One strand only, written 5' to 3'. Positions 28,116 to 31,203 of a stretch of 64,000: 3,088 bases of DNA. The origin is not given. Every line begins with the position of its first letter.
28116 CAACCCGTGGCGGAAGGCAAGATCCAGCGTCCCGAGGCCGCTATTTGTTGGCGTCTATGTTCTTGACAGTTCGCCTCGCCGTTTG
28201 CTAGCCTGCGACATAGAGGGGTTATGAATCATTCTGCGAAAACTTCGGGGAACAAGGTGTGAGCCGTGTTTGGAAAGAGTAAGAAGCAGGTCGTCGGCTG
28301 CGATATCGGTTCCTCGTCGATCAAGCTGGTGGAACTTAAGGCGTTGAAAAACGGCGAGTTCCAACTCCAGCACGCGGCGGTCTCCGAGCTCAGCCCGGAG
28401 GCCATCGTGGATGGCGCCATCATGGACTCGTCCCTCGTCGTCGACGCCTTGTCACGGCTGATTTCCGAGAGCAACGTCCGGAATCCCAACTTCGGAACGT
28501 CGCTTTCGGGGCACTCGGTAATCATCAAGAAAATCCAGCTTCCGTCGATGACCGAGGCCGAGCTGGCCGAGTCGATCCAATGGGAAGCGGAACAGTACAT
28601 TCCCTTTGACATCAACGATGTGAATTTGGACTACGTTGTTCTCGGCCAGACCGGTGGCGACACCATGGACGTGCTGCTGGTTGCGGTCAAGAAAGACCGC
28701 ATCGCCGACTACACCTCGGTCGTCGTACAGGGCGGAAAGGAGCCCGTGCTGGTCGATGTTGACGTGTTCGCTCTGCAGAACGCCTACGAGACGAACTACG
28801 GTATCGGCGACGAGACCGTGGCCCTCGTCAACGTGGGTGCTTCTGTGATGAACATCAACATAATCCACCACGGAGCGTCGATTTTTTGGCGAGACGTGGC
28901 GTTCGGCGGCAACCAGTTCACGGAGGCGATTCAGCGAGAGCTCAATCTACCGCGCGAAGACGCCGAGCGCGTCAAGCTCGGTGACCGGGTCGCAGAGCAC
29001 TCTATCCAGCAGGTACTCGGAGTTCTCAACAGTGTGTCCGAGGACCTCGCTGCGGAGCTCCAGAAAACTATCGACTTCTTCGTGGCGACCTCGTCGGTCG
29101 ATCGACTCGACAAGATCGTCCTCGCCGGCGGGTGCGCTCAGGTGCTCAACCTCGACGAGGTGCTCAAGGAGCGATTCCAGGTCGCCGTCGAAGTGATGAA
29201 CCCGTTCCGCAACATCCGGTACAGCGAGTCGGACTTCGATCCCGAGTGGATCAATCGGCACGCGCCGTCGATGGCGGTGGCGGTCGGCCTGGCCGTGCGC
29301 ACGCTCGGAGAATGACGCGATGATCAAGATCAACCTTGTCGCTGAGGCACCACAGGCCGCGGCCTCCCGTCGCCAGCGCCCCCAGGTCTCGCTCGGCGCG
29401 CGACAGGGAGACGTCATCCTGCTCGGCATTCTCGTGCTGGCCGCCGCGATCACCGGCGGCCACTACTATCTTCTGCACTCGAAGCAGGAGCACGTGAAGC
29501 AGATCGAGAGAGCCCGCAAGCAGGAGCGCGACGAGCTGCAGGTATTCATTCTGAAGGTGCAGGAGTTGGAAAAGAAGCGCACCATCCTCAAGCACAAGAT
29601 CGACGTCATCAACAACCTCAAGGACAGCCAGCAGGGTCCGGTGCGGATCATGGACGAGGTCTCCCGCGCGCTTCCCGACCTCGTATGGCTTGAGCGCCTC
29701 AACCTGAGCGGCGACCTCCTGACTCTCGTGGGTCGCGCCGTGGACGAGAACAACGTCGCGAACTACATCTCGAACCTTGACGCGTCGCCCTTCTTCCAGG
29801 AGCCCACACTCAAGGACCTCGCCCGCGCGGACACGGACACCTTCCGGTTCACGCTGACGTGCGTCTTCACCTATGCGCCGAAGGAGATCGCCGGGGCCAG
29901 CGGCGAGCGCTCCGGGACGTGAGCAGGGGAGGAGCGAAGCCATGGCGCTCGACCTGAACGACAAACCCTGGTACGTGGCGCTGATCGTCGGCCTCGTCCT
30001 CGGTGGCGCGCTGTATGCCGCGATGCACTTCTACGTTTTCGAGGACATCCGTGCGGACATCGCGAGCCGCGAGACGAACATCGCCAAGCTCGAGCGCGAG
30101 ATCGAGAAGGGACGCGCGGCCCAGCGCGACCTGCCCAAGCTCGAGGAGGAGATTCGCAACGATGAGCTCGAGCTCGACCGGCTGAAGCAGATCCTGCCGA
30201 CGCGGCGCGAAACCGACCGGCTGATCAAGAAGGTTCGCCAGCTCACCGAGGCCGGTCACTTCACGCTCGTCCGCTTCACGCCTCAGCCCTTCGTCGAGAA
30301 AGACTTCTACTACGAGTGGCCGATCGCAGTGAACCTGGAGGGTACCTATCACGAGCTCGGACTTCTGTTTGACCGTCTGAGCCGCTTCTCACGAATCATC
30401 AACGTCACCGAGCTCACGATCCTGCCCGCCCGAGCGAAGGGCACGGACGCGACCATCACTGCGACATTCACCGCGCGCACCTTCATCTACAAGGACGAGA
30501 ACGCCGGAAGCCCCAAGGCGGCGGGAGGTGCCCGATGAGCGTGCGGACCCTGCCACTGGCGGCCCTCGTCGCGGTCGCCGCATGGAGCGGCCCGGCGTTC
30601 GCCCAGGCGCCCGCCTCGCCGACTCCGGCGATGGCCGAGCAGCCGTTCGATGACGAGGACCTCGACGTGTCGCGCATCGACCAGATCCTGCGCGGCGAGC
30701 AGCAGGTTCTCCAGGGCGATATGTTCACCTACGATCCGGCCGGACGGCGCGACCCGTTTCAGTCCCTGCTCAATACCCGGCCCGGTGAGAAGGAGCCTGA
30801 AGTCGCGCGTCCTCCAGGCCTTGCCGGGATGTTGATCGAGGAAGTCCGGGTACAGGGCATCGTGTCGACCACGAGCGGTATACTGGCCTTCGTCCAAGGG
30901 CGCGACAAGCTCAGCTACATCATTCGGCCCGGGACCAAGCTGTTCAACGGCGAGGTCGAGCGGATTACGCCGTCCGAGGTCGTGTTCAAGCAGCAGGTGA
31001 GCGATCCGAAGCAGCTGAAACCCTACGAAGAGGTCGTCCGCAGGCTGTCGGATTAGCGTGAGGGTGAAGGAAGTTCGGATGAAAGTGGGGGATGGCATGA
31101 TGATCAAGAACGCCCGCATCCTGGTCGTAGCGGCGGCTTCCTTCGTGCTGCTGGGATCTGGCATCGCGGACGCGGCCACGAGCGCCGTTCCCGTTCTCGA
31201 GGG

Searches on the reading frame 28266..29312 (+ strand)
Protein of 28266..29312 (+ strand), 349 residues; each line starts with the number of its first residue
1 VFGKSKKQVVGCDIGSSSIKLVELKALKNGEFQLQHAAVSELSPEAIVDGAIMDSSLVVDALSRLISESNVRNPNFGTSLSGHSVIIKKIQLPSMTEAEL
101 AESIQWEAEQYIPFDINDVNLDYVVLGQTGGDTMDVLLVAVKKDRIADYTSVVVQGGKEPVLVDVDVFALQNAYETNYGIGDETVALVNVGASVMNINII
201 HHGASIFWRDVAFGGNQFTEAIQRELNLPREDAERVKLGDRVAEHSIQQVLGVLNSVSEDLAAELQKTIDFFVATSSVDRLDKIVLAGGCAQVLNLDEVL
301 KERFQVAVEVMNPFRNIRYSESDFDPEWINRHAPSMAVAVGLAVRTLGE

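Call 7: search_protein_families(library=pfam, proteins=[window:28266-29312:+], max_evalue=0.01)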
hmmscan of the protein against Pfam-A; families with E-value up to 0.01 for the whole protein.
window:28266-29312:+ (349 aa): 6 families
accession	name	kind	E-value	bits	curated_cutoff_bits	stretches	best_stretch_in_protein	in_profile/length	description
PF11104.14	PilM_2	-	7.2e-80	268.9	27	1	11-346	1-339/340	Type IV pilus assembly protein PilM;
PF14450.12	FtsA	-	7.6e-13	49.4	31.8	1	186-319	1-114/127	Cell division protein FtsA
PF06723.19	MreB_Mbl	-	5.3e-06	25.9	27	1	255-311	247-304/327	MreB/Mbl protein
PF05134.19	T2SSL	-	1e-05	25.5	25.5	1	82-170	55-138/231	Type II secretion system (T2SS), protein L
PF08841.16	DDR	-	0.0014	18.2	24.6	0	182-237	132-188/328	Diol dehydratase reactivase ATPase-like domain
PF25216.1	Volactin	-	0.0019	18.2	35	1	188-307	171-294/321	Volactin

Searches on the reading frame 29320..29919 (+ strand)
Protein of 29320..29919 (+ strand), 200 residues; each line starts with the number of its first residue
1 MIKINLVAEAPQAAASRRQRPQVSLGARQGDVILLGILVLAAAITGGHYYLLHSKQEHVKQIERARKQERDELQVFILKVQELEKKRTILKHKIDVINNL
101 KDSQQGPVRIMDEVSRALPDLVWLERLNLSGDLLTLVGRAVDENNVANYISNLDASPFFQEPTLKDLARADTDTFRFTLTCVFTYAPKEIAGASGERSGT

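Call 7: search_protein_families(library=pfam, proteins=[window:29320-29919:+], max_evalue=0.01)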
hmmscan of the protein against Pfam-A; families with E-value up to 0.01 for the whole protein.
window:29320-29919:+ (200 aa): 1 family
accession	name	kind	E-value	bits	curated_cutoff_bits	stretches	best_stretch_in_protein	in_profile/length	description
PF05137.18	PilN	-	9.1e-19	67.7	22.8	1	110-182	2-77/78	Fimbrial assembly protein (PilN)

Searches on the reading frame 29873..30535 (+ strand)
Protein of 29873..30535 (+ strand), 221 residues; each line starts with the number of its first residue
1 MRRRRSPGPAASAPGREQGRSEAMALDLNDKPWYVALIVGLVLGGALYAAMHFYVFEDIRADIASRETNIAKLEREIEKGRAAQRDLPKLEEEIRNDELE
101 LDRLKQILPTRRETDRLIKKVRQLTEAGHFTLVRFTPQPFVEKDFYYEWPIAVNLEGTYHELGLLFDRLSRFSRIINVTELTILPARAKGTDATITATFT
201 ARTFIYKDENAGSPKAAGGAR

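Call 7: search_protein_families(library=pfam, proteins=[window:29873-30535:+], max_evalue=0.01)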
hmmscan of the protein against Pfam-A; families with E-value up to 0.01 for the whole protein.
window:29873-30535:+ (221 aa): 1 family
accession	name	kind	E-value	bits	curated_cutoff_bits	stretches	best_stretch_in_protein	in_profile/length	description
PF04350.18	PilO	-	3.7e-27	95.7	22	1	64-208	2-145/145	Pilus assembly protein, PilO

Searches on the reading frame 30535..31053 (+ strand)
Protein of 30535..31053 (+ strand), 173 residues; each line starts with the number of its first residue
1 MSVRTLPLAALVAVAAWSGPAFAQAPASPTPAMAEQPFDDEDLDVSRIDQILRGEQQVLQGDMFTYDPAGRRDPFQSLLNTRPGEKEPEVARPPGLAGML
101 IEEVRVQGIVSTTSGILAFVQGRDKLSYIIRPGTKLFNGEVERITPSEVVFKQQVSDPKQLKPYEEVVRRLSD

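Call 7: search_protein_families(library=pfam, proteins=[window:30535-31053:+], max_evalue=0.01)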
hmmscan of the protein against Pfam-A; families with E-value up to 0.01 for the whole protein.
window:30535-31053:+ (173 aa): 1 family
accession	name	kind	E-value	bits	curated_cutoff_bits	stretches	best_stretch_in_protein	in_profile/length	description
PF04351.19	PilP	-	1.5e-06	28.6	25.6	1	59-158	24-133/146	Pilus assembly protein, PilP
